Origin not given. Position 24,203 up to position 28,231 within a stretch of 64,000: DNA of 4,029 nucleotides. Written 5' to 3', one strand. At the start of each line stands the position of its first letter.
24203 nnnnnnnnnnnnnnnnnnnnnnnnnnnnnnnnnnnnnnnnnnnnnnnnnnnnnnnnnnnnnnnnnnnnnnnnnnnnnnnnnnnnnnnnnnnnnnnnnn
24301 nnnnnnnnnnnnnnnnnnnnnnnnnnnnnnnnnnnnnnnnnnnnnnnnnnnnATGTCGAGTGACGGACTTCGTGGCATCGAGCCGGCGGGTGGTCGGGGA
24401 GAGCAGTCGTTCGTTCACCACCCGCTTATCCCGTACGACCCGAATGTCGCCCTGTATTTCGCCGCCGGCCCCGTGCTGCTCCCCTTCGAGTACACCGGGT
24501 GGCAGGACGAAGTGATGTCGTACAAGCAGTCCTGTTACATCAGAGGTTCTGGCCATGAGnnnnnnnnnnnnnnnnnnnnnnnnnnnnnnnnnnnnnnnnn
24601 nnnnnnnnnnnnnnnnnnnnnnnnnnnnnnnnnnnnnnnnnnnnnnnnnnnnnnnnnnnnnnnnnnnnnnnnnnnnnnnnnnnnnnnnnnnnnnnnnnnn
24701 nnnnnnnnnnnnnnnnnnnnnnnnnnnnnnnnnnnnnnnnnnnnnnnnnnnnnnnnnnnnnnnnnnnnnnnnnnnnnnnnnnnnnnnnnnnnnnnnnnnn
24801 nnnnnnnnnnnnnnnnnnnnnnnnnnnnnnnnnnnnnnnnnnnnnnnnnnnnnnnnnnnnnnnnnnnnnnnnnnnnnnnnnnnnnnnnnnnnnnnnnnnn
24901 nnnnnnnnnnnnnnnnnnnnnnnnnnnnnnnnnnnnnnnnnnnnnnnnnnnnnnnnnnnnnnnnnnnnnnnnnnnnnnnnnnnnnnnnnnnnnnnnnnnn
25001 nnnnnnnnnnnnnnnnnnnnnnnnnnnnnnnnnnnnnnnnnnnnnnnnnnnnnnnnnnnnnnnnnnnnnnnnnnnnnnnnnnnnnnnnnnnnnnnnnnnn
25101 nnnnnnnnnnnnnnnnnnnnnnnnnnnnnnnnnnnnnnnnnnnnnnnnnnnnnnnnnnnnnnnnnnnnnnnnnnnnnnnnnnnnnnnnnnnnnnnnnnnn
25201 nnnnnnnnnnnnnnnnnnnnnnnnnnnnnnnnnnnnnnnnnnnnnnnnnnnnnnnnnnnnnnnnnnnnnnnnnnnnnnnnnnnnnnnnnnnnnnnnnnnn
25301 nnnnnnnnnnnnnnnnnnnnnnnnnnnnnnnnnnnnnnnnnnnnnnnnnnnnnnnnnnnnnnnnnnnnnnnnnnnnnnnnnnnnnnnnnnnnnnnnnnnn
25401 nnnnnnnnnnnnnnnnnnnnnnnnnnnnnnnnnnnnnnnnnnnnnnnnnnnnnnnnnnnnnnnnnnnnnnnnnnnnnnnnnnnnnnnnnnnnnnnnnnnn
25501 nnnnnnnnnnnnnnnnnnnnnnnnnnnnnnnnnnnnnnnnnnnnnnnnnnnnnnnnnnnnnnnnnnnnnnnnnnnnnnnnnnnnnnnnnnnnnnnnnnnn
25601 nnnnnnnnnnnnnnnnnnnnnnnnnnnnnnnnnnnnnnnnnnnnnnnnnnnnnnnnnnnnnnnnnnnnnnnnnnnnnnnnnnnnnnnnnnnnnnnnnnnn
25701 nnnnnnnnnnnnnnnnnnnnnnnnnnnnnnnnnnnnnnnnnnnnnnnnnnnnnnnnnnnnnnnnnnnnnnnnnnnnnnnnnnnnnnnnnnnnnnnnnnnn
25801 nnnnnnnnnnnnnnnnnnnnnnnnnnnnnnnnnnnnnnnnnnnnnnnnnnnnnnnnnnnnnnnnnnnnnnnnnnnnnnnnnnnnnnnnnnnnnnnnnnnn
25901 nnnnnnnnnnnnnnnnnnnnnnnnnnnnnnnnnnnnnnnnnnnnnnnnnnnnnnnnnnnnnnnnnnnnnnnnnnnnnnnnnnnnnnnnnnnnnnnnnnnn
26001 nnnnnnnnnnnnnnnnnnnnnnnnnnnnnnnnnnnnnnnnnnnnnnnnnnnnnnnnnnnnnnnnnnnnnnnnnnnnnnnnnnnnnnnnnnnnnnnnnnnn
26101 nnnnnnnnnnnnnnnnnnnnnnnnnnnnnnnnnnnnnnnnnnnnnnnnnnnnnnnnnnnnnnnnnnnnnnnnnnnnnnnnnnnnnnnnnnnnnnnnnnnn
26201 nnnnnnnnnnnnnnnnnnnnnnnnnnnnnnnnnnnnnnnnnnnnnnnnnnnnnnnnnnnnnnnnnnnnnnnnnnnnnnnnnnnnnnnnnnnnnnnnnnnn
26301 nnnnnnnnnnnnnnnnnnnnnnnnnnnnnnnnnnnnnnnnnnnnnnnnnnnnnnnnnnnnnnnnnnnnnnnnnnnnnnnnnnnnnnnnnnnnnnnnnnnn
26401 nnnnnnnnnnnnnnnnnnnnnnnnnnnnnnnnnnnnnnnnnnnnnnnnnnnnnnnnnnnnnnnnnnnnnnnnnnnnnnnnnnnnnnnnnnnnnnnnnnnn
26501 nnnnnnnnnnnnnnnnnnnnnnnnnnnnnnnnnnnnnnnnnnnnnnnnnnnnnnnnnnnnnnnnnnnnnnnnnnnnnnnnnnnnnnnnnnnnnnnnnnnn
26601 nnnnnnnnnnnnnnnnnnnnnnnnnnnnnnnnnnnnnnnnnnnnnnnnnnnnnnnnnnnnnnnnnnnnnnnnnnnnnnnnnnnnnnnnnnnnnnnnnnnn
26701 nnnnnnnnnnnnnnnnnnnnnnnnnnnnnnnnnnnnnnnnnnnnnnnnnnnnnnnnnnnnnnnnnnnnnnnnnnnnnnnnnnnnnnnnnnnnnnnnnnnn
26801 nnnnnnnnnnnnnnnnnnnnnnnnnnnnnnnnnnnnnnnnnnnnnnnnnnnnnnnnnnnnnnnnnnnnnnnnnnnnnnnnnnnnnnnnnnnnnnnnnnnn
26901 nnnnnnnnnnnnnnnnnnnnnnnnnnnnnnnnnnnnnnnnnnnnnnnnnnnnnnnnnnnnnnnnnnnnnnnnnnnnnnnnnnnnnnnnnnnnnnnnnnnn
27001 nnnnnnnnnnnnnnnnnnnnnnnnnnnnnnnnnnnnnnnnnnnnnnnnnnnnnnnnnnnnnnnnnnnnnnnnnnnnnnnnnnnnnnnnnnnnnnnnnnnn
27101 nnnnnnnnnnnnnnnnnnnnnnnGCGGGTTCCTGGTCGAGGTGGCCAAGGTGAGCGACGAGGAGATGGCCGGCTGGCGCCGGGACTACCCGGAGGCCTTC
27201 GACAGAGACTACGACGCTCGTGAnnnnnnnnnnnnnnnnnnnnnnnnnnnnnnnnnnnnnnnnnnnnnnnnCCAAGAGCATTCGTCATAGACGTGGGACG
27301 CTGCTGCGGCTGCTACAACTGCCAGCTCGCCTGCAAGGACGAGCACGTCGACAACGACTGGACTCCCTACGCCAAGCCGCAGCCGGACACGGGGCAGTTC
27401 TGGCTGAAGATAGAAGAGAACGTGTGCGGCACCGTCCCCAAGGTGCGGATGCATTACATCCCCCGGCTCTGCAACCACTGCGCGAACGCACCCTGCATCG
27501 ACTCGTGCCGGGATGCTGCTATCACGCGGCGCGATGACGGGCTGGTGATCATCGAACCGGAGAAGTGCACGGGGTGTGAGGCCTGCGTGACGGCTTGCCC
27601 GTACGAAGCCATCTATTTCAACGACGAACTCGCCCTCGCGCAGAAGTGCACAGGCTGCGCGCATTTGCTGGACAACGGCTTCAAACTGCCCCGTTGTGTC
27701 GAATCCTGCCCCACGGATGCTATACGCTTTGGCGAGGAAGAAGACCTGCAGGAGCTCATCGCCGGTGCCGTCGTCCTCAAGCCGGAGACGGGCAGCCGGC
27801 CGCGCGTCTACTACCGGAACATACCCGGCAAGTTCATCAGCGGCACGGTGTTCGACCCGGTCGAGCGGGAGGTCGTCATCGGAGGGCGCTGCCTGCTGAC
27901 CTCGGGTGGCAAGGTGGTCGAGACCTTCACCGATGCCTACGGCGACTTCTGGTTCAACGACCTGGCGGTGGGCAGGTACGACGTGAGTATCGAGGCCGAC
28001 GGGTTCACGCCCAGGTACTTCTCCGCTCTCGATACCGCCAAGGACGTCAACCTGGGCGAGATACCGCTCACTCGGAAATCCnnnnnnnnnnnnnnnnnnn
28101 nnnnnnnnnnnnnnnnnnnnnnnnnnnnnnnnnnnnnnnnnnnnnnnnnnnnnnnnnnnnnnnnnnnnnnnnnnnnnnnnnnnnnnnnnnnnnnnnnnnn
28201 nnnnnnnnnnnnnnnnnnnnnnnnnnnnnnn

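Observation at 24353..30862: Recent 3.7-kb module duplication, both large-subunit copies riddled with frameshifts, one small subunit lost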

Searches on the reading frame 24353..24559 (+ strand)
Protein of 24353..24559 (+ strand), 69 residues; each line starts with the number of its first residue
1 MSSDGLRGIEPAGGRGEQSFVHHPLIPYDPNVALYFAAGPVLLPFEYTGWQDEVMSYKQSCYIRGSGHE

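Call 52: search_protein_families(library=pfam, proteins=[window:24353-24559:+], max_evalue=0.01)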
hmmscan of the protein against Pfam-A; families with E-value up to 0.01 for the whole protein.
window:24353-24559:+ (69 aa): 0 families

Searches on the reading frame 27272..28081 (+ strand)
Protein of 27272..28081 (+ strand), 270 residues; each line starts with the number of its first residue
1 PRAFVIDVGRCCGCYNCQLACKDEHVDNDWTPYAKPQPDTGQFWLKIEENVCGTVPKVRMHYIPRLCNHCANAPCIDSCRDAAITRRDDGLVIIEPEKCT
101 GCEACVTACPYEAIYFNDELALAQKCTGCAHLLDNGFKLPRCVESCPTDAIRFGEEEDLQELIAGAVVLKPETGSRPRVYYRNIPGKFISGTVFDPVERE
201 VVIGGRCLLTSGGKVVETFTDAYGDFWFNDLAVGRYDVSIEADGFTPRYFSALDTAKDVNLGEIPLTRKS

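Call 43: search_solved_structures(query=window:27272-28081:+, max_evalue=0.00001)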
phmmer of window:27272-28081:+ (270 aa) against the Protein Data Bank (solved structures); distinct sequences matched with E-value up to 0.00001: 29.
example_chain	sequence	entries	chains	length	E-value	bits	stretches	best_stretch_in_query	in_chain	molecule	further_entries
4v4c_B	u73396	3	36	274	4e-53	183.7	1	4-264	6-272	Pyrogallol hydroxytransferase small subunit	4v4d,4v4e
2vpw_B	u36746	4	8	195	1.9e-35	125.6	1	3-187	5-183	NRFC PROTEIN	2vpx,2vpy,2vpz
6cz7_B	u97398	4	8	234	9.5e-29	103.7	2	4-118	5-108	4Fe-4S ferredoxin, iron-sulfur binding domain protein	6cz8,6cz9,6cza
4ydd_B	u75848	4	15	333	1.3e-27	99.9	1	36-181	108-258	DMSO reductase family type II enzyme, iron-sulfur subunit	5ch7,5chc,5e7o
2ivf_B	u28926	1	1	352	7.5e-25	90.9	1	48-182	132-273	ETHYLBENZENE DEHYDROGENASE BETA-SUBUNIT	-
1q16_B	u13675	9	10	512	4.5e-22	81.7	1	58-147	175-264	Respiratory nitrate reductase 1 beta chain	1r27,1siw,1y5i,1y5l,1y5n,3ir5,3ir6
1y4z_B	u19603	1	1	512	3e-21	79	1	58-147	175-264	Respiratory nitrate reductase 1 beta chain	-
3egw_B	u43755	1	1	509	3.1e-21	79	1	57-147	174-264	Respiratory nitrate reductase 1 beta chain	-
1kqf_B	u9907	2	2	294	1.4e-18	70.3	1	4-168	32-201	FORMATE DEHYDROGENASE, NITRATE-INDUCIBLE, IRON-SULFUR SUBUNIT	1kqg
8rc8_B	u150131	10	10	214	1.6e-15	60.2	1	3-162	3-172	Formate dehydrogenase, beta subunit, putative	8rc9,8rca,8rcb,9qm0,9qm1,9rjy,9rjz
30gj_B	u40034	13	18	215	1.6e-15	60.2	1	3-162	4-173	Formate dehydrogenase, beta subunit, putative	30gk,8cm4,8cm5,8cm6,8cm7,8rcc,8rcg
6sdr_B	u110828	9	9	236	2.2e-15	59.8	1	3-162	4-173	Formate dehydrogenase, beta subunit, putative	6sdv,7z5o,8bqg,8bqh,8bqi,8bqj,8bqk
1h0h_B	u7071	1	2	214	2.4e-15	59.6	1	2-164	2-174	FORMATE DEHYDROGENASE SUBUNIT BETA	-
9mqx_E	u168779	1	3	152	8.3e-15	57.9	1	63-153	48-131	Fe-S-cluster-containing hydrogenase subunit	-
7b04_A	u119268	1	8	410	7.3e-14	54.8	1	60-149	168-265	Nitrite oxidoreductase subunit B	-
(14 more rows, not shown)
